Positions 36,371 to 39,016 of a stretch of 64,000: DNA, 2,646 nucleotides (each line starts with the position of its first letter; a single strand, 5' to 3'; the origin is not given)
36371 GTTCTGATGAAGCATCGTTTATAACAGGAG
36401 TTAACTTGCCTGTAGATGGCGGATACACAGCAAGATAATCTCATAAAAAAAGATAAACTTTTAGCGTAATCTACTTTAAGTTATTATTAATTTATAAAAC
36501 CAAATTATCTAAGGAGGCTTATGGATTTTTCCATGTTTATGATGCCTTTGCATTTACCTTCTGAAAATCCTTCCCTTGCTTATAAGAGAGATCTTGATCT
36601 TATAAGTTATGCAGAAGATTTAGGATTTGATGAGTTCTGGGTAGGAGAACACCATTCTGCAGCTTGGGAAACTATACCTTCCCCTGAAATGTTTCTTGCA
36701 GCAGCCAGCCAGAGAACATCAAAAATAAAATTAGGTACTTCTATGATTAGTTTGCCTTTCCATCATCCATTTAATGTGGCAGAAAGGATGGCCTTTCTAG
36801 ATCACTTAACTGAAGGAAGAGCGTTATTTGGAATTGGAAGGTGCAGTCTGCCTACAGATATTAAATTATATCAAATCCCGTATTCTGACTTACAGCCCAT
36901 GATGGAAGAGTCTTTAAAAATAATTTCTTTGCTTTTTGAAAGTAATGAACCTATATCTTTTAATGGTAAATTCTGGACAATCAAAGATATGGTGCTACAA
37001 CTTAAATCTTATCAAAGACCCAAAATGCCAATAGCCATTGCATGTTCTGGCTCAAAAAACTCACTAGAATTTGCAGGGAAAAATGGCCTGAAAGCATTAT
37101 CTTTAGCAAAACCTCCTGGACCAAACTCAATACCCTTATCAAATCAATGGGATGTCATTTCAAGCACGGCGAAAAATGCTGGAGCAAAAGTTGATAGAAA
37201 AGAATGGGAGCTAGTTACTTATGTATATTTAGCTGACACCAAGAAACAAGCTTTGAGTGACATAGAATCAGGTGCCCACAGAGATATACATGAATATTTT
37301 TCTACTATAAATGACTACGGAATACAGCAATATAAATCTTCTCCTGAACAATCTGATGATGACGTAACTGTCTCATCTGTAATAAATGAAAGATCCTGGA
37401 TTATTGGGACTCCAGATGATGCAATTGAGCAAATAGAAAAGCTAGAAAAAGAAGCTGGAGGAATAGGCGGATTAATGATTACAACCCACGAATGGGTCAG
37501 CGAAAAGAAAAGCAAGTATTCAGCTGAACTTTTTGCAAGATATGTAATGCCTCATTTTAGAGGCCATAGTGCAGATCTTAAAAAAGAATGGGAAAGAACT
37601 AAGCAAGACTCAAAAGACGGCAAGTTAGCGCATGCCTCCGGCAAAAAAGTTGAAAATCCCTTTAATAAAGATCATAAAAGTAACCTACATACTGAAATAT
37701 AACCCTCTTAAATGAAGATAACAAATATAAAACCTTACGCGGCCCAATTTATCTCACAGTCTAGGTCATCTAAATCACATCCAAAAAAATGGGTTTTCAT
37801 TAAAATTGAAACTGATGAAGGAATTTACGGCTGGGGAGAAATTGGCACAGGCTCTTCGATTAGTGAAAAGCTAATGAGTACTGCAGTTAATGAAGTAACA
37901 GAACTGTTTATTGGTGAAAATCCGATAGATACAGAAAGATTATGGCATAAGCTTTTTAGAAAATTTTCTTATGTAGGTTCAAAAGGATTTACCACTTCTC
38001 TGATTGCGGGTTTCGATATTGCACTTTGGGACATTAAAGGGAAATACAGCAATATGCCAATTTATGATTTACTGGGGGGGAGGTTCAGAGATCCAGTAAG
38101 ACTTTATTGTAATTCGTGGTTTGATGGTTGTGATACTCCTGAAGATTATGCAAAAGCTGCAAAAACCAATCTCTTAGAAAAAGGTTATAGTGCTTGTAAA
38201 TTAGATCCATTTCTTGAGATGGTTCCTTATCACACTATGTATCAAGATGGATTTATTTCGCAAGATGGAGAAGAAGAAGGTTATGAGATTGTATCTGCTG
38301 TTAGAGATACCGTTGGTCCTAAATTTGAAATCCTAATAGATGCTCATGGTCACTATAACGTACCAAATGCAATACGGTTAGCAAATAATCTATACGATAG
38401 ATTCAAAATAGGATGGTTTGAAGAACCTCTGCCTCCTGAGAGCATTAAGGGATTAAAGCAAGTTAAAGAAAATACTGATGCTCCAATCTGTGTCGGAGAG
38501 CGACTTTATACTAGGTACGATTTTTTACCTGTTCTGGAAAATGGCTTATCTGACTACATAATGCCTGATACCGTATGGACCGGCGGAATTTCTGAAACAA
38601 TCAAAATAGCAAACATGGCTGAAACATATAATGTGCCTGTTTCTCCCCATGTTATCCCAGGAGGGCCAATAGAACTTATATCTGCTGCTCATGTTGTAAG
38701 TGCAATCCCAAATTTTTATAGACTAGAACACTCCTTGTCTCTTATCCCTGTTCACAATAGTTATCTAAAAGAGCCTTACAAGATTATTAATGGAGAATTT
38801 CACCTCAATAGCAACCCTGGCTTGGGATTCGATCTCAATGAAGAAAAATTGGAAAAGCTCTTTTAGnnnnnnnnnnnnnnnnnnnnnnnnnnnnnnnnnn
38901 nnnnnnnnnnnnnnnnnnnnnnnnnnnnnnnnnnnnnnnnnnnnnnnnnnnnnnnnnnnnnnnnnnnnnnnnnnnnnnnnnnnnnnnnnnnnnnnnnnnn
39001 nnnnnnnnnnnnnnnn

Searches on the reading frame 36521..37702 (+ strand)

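Call 12: search_protein_families(library=pfam, proteins=[window:36521-37702:+], max_evalue=0.01)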
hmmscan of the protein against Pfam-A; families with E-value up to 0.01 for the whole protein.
window:36521-37702:+ (393 aa): 1 family
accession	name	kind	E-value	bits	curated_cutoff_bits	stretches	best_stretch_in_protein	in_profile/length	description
PF00296.26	Bac_luciferase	-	1.2e-44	153.3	27.9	1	1-310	1-309/314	Luciferase-like monooxygenase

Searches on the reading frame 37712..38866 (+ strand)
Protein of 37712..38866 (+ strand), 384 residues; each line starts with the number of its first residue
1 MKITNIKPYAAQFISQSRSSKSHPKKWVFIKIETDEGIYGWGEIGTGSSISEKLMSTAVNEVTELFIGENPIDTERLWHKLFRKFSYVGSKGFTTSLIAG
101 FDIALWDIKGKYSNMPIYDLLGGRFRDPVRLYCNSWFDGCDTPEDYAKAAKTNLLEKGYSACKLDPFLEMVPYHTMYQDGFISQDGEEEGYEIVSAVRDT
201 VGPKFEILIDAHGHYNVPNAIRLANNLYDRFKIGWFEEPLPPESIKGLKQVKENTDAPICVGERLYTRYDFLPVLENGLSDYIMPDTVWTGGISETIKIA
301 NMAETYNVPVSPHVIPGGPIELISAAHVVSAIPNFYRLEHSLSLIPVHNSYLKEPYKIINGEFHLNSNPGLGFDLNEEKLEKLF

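Call 12: search_protein_families(library=pfam, proteins=[window:37712-38866:+], max_evalue=0.01)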
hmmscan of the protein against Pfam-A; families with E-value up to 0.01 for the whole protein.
window:37712-38866:+ (384 aa): 2 families
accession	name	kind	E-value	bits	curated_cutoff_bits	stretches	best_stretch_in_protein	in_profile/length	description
PF13378.12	MR_MLE_C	-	4.1e-59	200.4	29.4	1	146-378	2-218/219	Enolase C-terminal domain-like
PF02746.21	MR_MLE_N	-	1.5e-18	67.5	22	1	23-122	24-117/117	Mandelate racemase / muconate lactonizing enzyme, N-terminal domain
